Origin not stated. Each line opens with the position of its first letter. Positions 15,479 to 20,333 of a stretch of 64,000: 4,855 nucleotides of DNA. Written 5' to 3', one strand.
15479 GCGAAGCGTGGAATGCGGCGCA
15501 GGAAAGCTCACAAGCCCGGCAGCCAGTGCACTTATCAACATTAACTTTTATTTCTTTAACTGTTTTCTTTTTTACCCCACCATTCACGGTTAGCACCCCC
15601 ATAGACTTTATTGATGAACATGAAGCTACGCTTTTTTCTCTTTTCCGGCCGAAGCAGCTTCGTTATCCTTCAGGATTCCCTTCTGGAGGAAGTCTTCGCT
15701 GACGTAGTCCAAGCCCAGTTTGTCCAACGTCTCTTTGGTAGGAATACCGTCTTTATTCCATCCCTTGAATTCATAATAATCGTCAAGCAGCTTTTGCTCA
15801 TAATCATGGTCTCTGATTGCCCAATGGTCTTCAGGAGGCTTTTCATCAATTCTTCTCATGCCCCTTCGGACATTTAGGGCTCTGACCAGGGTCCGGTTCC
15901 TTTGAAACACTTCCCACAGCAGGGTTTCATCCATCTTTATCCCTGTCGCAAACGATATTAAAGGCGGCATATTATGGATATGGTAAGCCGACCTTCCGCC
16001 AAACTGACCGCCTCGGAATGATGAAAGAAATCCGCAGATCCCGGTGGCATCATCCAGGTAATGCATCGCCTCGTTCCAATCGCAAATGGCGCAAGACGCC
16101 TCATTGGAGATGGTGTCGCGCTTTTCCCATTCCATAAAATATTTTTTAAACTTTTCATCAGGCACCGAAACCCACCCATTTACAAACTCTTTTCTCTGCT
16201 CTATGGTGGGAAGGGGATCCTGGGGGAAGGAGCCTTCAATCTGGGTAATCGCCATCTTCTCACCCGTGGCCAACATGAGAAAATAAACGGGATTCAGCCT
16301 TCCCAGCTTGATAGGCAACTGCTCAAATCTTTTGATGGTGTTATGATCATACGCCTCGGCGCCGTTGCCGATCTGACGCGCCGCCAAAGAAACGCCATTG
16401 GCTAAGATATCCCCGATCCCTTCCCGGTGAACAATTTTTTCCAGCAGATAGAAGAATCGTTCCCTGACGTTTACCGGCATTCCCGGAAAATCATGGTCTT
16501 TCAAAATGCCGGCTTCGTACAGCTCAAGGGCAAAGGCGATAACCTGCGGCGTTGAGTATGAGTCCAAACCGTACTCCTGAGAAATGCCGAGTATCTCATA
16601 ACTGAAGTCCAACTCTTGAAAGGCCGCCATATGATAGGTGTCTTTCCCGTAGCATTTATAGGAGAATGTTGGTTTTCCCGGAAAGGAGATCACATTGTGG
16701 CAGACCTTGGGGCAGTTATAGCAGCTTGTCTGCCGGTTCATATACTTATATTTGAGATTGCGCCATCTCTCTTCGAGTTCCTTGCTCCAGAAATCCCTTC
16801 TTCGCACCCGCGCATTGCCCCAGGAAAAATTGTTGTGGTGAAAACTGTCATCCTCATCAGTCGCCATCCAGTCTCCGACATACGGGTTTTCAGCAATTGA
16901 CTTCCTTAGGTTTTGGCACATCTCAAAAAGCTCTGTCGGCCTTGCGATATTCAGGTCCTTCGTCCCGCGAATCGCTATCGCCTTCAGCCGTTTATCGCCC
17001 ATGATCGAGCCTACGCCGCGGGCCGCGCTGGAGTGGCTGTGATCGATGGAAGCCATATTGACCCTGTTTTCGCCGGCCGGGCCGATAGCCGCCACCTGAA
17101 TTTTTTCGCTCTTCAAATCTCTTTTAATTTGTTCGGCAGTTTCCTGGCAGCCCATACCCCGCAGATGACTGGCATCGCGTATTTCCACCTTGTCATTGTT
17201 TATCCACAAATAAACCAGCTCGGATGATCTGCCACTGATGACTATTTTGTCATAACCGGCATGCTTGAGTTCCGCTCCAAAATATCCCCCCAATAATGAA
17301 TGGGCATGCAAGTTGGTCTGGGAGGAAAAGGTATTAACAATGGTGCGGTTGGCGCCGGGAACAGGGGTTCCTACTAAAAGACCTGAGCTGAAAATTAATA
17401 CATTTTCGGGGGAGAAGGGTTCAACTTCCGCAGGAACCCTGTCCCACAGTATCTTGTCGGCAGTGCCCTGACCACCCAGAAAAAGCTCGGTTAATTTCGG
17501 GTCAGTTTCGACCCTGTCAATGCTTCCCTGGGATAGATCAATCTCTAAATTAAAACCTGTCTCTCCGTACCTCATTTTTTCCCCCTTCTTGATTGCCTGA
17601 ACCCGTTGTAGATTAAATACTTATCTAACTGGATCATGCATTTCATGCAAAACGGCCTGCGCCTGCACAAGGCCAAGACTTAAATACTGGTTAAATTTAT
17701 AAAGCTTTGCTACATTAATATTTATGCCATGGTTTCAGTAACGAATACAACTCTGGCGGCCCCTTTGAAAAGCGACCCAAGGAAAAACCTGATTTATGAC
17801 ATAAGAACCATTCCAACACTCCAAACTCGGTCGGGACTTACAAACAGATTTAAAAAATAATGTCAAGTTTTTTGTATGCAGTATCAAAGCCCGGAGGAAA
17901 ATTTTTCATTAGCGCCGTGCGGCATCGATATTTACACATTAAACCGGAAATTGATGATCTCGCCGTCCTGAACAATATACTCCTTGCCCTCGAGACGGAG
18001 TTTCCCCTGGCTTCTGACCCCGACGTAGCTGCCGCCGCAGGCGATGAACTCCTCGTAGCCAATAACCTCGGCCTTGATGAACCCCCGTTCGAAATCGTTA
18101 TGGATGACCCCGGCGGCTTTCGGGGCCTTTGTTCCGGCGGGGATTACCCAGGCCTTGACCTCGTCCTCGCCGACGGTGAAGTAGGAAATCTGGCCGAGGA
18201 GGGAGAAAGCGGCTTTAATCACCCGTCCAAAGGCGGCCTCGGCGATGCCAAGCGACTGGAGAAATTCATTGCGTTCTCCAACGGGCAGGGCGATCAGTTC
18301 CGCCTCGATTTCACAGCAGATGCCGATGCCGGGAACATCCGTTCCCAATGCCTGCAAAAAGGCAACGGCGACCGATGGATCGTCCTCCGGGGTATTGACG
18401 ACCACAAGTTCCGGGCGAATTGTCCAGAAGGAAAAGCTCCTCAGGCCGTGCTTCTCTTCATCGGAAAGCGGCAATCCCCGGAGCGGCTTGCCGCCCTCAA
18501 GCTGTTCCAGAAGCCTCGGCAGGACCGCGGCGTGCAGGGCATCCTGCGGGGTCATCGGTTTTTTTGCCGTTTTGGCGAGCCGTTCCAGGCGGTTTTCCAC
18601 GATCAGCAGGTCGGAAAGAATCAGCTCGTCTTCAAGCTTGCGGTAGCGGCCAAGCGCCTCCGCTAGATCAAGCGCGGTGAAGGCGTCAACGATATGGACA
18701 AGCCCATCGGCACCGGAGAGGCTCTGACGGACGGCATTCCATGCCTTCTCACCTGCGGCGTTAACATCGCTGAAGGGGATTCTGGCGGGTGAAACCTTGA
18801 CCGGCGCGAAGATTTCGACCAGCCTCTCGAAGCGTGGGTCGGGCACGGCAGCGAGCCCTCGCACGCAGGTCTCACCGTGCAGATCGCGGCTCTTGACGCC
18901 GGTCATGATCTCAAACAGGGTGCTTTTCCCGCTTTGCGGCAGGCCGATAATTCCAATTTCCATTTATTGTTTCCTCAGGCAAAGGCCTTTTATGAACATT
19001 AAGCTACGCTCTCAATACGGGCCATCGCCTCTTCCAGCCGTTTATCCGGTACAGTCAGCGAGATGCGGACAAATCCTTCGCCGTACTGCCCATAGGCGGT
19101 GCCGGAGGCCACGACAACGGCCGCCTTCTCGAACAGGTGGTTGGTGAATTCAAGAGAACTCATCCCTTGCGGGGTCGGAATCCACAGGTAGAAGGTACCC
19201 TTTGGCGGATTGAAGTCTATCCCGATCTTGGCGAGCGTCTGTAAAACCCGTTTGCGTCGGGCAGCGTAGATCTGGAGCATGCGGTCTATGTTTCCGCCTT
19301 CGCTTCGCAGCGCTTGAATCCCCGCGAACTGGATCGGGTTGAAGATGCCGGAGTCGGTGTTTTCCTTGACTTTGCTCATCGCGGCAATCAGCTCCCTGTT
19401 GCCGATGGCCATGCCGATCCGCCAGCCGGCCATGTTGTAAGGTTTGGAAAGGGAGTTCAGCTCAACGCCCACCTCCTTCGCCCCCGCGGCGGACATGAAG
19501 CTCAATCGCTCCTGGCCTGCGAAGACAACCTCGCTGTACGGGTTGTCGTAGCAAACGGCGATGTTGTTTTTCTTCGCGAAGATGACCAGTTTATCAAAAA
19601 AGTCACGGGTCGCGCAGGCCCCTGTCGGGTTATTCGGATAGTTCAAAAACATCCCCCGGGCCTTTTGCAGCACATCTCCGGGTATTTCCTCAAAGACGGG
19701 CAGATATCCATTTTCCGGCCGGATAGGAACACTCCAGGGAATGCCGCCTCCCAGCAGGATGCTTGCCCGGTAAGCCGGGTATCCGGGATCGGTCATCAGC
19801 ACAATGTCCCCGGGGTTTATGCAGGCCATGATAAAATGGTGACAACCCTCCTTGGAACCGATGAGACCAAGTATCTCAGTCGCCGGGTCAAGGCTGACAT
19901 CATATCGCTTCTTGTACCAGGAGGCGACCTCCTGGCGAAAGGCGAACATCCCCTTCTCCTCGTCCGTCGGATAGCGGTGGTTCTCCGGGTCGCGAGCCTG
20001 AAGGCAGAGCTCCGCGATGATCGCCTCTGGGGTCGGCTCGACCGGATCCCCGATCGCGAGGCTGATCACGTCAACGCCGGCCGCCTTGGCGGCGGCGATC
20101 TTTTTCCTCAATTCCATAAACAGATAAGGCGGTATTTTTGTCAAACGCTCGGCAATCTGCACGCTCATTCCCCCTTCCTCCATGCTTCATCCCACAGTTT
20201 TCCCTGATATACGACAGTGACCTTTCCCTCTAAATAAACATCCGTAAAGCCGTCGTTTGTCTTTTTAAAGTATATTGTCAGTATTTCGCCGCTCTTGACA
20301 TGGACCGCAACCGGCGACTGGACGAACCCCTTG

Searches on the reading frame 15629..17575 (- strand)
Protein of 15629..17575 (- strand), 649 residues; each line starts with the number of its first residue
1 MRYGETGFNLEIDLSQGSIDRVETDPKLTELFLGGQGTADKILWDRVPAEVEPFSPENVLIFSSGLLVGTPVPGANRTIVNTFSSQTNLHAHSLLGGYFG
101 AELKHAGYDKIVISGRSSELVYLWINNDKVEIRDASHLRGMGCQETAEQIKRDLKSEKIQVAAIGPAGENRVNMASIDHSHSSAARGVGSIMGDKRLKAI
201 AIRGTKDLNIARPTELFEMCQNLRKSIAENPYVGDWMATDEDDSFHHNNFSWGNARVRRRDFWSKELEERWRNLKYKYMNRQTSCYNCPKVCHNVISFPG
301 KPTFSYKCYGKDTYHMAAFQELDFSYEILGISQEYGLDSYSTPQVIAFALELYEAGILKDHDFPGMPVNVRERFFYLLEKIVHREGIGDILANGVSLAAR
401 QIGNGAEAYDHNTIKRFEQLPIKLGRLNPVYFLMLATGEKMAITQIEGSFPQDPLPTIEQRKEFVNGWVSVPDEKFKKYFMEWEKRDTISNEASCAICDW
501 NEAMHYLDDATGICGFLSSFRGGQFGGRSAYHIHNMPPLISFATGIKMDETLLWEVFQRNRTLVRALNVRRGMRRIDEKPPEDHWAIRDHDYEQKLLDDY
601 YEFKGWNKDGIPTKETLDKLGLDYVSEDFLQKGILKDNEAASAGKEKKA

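Call 36: search_protein_families(library=ncbifam, proteins=[window:15629-17575:-], max_evalue=1e-10)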
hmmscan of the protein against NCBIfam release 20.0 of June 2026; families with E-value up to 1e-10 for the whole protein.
window:15629-17575:- (649 aa): 1 family
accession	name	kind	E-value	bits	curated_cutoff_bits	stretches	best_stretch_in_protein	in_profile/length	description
NF007354.0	PRK09849.1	equivalog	1.3e-66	225.7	868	1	3-219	6-222/703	aldehyde ferredoxin oxidoreductase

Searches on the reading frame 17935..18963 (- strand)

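Call 35: search_protein_families(library=ncbifam, proteins=[window:17935-18963:-], max_evalue=0.00001)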
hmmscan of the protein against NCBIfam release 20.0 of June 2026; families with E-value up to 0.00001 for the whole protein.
window:17935-18963:- (343 aa): 1 family
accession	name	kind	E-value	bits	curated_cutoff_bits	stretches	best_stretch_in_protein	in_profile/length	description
TIGR00092.1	TIGR00092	equivalog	1.4e-65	221.9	279.2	1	2-343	4-368/368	redox-regulated ATPase YchF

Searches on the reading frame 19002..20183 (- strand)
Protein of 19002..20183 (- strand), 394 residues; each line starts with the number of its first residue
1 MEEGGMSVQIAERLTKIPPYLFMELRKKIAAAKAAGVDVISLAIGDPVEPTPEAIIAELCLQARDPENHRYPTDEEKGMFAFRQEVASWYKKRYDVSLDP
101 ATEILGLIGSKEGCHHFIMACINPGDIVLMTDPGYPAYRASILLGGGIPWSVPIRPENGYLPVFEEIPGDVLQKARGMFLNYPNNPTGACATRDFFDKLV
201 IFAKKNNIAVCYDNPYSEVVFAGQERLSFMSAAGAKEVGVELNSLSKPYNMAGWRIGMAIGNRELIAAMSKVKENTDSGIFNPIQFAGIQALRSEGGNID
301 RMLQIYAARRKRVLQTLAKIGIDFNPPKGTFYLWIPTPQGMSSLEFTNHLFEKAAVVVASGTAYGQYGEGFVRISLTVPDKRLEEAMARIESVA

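Call 36: search_protein_families(library=ncbifam, proteins=[window:19002-20183:-], max_evalue=1e-10)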
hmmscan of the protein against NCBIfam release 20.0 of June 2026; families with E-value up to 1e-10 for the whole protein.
window:19002-20183:- (394 aa): 55 families (the best 25 are shown)
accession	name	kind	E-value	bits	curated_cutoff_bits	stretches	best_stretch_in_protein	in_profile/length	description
TIGR03540.1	DapC_direct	equivalog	6.6e-177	588.2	593.25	1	9-392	1-382/383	LL-diaminopimelate aminotransferase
NF006756.0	PRK09276.1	subfamily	4.1e-159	529.6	507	1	8-392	2-384/387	LL-diaminopimelate aminotransferase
NF005977.0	PRK08068.1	subfamily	7.5e-119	397.4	494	1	6-392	1-385/391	transaminase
NF005815.0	PRK07681.1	equivalog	8.2e-111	370.8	545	1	6-392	1-384/399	LL-diaminopimelate aminotransferase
NF004611.0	PRK05942.1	equivalog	2.2e-110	369.3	628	1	8-392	6-388/394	aspartate aminotransferase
NF006604.0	PRK09148.1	equivalog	6.5e-101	338.2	648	1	13-390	7-385/406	LL-diaminopimelate aminotransferase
NF005613.0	PRK07366.1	equivalog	5e-100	335.2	486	1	9-392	2-386/391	LL-diaminopimelate aminotransferase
NF006033.0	PRK08175.1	equivalog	8.2e-96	321.4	647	1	12-392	11-392/407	alanine transaminase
NF004937.0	PRK06290.1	equivalog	2.8e-87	293.1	585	1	26-355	33-365/410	LL-diaminopimelate aminotransferase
NF006387.0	PRK08636.1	equivalog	1.7e-85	287.5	675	1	12-390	8-394/403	LL-diaminopimelate aminotransferase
NF041364.1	GntC_guanitoxin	equivalog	2.1e-76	257.2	415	1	40-392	1-355/356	guanitoxin biosynthesis PLP-dependent (S)-gamma-hydroxy-L-arginine cyclodehydratase GntC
NF041091.1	asp_aminotase_Arch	equivalog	3.6e-68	230.1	550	1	13-392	3-373/376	aspartate aminotransferase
TIGR03537.1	DapC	equivalog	1.1e-65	221.9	453.6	1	42-391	5-348/350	succinyldiaminopimelate transaminase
NF006229.0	PRK08361.1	equivalog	5.2e-62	210.1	624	1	37-392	33-386/391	aspartate aminotransferase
NF005588.0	PRK07309.1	equivalog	8.9e-59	199.3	576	1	38-392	31-384/391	pyridoxal phosphate-dependent aminotransferase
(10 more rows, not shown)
